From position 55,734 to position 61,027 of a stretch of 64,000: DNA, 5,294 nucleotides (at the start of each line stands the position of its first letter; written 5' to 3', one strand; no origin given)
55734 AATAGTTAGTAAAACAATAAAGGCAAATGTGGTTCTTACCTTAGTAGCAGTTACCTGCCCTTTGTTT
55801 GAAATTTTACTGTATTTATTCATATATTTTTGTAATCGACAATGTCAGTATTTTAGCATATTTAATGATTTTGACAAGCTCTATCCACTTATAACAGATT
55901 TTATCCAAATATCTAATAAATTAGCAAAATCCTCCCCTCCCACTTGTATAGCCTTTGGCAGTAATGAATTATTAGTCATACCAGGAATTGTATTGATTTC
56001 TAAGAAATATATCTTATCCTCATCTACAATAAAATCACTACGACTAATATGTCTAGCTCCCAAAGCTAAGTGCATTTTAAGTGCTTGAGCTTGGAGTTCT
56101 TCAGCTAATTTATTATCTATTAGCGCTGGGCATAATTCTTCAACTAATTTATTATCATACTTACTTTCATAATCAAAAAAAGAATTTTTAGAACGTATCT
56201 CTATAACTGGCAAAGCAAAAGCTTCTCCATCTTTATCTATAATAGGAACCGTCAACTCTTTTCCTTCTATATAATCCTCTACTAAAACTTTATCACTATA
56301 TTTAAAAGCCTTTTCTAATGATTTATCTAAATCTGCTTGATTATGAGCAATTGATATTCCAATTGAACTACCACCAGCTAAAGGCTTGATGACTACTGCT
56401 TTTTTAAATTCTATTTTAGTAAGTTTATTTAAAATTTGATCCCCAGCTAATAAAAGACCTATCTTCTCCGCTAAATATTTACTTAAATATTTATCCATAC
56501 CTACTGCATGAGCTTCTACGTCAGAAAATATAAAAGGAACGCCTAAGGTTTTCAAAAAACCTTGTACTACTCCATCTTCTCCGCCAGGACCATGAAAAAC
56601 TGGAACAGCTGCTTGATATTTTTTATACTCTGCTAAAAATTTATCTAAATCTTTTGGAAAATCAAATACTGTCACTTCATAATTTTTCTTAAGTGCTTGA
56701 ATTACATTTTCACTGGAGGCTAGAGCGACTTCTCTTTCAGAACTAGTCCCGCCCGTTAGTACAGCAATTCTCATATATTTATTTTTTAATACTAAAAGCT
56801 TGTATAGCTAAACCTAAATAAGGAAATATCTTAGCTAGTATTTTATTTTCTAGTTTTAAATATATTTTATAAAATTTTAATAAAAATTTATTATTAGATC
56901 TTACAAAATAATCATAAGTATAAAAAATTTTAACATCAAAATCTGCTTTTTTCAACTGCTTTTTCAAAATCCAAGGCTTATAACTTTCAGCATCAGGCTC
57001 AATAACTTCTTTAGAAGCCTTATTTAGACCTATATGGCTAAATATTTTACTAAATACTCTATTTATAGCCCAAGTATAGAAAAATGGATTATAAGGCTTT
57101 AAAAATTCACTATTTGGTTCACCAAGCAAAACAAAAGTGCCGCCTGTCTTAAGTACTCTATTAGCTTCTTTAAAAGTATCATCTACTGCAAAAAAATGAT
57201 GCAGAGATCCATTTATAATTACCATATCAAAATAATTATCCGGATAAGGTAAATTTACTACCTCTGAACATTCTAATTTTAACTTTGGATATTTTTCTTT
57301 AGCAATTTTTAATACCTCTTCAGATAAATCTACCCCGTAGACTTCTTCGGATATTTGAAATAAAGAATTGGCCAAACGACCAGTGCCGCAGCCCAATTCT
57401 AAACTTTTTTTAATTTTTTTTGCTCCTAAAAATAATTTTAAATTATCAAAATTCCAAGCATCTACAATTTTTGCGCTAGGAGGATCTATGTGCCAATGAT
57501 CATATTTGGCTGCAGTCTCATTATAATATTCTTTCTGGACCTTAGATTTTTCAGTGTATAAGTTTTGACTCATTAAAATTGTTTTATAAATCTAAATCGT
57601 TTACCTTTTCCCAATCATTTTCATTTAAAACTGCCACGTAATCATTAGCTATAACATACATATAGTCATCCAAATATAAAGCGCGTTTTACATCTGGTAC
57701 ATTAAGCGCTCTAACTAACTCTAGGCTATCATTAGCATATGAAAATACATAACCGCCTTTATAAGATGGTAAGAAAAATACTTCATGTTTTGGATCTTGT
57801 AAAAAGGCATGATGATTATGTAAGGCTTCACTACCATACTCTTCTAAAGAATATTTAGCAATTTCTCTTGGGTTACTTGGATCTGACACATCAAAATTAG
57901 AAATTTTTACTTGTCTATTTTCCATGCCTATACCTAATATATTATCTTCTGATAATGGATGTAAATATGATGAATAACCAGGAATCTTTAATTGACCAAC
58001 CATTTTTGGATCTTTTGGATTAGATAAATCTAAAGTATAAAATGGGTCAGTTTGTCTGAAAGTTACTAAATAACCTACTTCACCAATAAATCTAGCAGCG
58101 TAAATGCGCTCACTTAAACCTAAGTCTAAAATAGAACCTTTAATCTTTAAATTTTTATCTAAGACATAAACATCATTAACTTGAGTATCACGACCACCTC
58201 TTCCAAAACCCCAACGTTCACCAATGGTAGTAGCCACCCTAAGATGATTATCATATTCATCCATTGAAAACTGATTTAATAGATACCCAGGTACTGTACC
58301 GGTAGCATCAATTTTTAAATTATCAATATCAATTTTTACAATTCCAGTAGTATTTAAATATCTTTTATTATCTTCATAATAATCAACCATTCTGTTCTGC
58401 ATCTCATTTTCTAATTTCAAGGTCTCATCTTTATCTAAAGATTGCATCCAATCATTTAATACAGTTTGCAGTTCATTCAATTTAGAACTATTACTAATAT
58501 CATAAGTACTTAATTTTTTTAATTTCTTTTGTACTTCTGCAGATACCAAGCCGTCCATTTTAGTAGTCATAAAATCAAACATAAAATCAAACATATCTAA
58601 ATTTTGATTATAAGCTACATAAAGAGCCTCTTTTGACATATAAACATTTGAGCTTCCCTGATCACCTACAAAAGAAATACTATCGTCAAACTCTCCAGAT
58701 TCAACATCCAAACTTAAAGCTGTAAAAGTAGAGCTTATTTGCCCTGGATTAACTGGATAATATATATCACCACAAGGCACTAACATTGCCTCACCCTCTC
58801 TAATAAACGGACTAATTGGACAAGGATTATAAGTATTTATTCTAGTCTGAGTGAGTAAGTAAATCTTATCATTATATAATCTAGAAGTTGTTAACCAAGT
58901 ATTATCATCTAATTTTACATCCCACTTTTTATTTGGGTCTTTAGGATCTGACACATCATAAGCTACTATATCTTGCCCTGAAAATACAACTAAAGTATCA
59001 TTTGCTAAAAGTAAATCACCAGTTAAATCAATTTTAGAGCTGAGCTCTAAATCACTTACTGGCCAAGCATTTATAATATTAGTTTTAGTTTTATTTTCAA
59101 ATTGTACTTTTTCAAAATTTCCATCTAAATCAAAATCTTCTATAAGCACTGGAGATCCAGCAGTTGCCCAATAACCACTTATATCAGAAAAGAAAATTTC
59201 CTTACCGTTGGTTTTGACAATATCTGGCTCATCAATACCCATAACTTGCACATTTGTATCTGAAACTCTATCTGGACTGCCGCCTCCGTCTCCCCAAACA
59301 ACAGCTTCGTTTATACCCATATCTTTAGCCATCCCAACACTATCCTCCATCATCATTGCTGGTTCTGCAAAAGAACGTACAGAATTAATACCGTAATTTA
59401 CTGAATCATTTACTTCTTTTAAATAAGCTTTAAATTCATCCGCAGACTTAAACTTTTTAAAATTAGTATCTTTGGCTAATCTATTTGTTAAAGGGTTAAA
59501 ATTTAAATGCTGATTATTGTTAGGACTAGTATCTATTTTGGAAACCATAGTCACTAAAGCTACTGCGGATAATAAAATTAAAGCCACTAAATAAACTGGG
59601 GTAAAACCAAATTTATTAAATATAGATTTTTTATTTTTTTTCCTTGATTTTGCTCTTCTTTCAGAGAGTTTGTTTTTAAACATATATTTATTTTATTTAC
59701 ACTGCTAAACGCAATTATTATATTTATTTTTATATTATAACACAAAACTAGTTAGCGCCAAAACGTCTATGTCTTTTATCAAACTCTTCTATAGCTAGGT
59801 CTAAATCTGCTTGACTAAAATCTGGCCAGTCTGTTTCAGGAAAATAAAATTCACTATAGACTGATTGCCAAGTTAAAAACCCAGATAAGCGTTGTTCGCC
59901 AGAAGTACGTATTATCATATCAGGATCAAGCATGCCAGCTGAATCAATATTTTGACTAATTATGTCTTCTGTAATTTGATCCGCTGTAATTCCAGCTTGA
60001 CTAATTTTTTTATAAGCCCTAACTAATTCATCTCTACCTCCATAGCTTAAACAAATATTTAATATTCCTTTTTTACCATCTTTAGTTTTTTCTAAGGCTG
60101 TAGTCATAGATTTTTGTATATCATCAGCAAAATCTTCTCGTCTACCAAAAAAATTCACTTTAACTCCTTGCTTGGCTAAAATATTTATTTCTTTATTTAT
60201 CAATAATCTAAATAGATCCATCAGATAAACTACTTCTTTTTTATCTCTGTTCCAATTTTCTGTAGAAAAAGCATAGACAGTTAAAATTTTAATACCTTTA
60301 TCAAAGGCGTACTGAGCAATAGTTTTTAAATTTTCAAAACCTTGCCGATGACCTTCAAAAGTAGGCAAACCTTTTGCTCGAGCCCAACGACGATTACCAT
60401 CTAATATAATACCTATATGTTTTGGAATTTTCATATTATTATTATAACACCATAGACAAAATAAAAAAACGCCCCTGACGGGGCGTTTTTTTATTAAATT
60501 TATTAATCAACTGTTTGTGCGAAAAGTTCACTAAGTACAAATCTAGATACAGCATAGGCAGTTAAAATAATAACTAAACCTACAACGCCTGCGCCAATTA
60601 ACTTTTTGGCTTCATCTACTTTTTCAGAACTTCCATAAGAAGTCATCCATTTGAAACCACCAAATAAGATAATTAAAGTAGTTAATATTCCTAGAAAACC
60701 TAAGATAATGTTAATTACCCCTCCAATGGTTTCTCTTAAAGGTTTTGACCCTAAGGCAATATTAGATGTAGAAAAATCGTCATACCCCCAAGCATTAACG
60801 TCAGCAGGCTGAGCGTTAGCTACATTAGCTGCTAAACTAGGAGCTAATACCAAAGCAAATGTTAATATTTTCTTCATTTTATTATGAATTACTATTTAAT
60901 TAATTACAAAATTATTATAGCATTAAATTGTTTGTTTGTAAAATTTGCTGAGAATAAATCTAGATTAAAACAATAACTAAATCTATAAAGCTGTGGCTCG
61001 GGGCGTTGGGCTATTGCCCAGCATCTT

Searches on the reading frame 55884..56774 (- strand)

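Call 56: search_protein_families(library=pfam, proteins=[window:55884-56774:-], max_evalue=1)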
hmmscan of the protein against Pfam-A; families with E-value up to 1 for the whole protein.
window:55884-56774:- (297 aa): 11 families
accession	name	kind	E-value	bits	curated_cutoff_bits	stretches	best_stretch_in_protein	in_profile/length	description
PF07478.18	Dala_Dala_lig_C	-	3.5e-45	154.5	24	1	124-291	36-203/204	D-ala D-ala ligase C-terminus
PF01820.27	Dala_Dala_lig_N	-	1.2e-17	65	34.6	2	2-44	1-44/121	D-ala D-ala ligase N-terminus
PF02655.19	ATP-grasp_3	-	2.4e-09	37.9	23.2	1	123-262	30-155/160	ATP-grasp domain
PF02786.22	CPSase_L_D2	-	3.9e-08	33.5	19.8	1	126-262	40-178/211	Carbamoyl-phosphate synthase L chain, ATP binding domain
PF13535.11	ATP-grasp_4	-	5.7e-07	29.7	27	1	125-262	3-150/160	ATP-grasp domain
PF08443.16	RimK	-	7.5e-05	22.9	21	1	108-268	24-171/188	RimK-like ATP-grasp domain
PF02222.28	ATP-grasp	-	0.00021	21.4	27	1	122-260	28-159/179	ATP-grasp domain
PF03133.20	TTL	-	0.00031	20.5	20.1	1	205-269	199-264/292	Tubulin-tyrosine ligase family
PF14305.11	ATPgrasp_TupA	-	0.0018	18.2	25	1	109-171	41-100/241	TupA-like ATPgrasp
PF01071.24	GARS_A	-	0.019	15.2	27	1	123-185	37-105/194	Phosphoribosylglycinamide synthetase, ATP-grasp (A) domain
PF14397.11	ATPgrasp_ST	-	0.097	12.3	31.4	0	245-268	236-260/278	Sugar-transfer associated ATP-grasp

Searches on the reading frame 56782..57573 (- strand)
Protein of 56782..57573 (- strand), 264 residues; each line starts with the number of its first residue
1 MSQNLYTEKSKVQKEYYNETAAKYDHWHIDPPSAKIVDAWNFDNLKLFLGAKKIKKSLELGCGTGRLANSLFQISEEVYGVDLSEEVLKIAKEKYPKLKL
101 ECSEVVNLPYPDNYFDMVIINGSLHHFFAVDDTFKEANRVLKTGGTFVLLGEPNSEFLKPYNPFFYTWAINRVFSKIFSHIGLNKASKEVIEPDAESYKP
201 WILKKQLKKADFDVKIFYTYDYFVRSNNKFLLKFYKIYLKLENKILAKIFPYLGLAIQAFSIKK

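Call 56: search_protein_families(library=pfam, proteins=[window:56782-57573:-], max_evalue=1)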
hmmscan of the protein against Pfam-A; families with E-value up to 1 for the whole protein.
window:56782-57573:- (264 aa): 17 families
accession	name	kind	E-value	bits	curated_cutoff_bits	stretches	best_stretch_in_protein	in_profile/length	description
PF08241.18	Methyltransf_11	-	4.6e-25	88.5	21.2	1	58-149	1-95/95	Methyltransferase domain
PF13649.12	Methyltransf_25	-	1.2e-20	74.4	27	1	58-145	2-97/97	Methyltransferase domain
PF13847.12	Methyltransf_31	-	8e-19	68.2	27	1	55-149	5-109/145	Methyltransferase domain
PF08242.18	Methyltransf_12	-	1.5e-16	61.3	30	1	58-147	1-98/98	Methyltransferase domain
PF01209.24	Ubie_methyltran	-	4.6e-14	52.8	20.1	1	11-166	8-171/233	ubiE/COQ5 methyltransferase family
PF13489.12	Methyltransf_23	-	3.2e-11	43.7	27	1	43-156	11-122/164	Methyltransferase domain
PF05175.20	MTS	-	2.1e-07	31.2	23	1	52-152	30-141/170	Methyltransferase small domain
PF05148.21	Methyltransf_8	-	2.6e-07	31.2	27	1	3-149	20-156/219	Hypothetical methyltransferase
PF03141.22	Methyltransf_29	-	0.00021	20.5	23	1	51-154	115-222/506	Putative S-adenosyl-L-methionine-dependent methyltransferase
PF02353.26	CMAS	-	0.00036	20.4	27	1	53-149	62-164/273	Mycolic acid cyclopropane synthetase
PF05401.17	NodS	-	0.00075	19.8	24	1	23-147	15-142/201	Nodulation protein S (NodS)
PF07021.18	MetW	-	0.021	14.9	21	1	55-140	15-101/193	Methionine biosynthesis protein MetW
PF06325.19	PrmA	-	0.023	14.7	22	1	53-150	161-259/296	Ribosomal protein L11 methyltransferase (PrmA)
PF00107.32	ADH_zinc_N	-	0.064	13.6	31.8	1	129-154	67-92/129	Zinc-binding dehydrogenase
PF01135.25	PCMT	-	0.07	13.3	20.3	1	48-101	68-124/210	Protein-L-isoaspartate(D-aspartate) O-methyltransferase (PCMT)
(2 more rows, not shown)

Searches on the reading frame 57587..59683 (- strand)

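Call 56: search_protein_families(library=pfam, proteins=[window:57587-59683:-], max_evalue=1)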
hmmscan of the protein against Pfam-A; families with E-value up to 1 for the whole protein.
window:57587-59683:- (699 aa): 3 families
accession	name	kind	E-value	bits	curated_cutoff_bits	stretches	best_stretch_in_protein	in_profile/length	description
PF09826.15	Beta_propel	-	1.2e-115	387.6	22.4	1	141-689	2-493/495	Beta propeller domain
PF09392.15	T3SS_needle_F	-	0.022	15.4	29.4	1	382-413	17-47/71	Type III secretion needle MxiH, YscF, SsaG, EprI, PscF, EscF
PF08309.17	LVIVD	-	0.34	10.7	20.2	0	598-611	27-40/42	LVIVD repeat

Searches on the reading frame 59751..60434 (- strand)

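Call 56: search_protein_families(library=pfam, proteins=[window:59751-60434:-], max_evalue=1)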
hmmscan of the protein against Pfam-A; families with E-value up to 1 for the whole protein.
window:59751-60434:- (228 aa): 1 family
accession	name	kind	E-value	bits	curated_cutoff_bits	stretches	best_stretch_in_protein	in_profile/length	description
PF01255.24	Prenyltransf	-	7.6e-79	264.7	27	1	10-226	1-219/219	Putative undecaprenyl diphosphate synthase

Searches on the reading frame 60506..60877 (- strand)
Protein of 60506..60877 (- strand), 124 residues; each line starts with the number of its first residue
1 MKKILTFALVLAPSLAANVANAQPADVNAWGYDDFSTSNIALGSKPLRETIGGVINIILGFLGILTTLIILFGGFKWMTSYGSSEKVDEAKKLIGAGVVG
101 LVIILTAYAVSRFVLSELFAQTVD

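Call 56: search_protein_families(library=pfam, proteins=[window:60506-60877:-], max_evalue=1)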
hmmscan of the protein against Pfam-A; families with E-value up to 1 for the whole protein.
window:60506-60877:- (124 aa): 5 families
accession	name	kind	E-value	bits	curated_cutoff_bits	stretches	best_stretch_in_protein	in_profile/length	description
PF18895.5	T4SS_pilin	-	9.1e-08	32.5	26.6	1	44-113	2-70/71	Type IV secretion system pilin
PF04956.18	TrbC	-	0.00027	21.5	27.9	1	2-108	10-92/98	TrbC/VIRB2 pilin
PF14351.11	DUF4401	-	0.0024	17.8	30.4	1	55-122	4-63/307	Domain of unknown function (DUF4401)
PF02417.20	Chromate_transp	-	0.004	17.6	28.6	1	41-108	62-125/166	Chromate transporter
PF13273.12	DUF4064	-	0.036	14.7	32.1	1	50-113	10-75/102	Protein of unknown function (DUF4064)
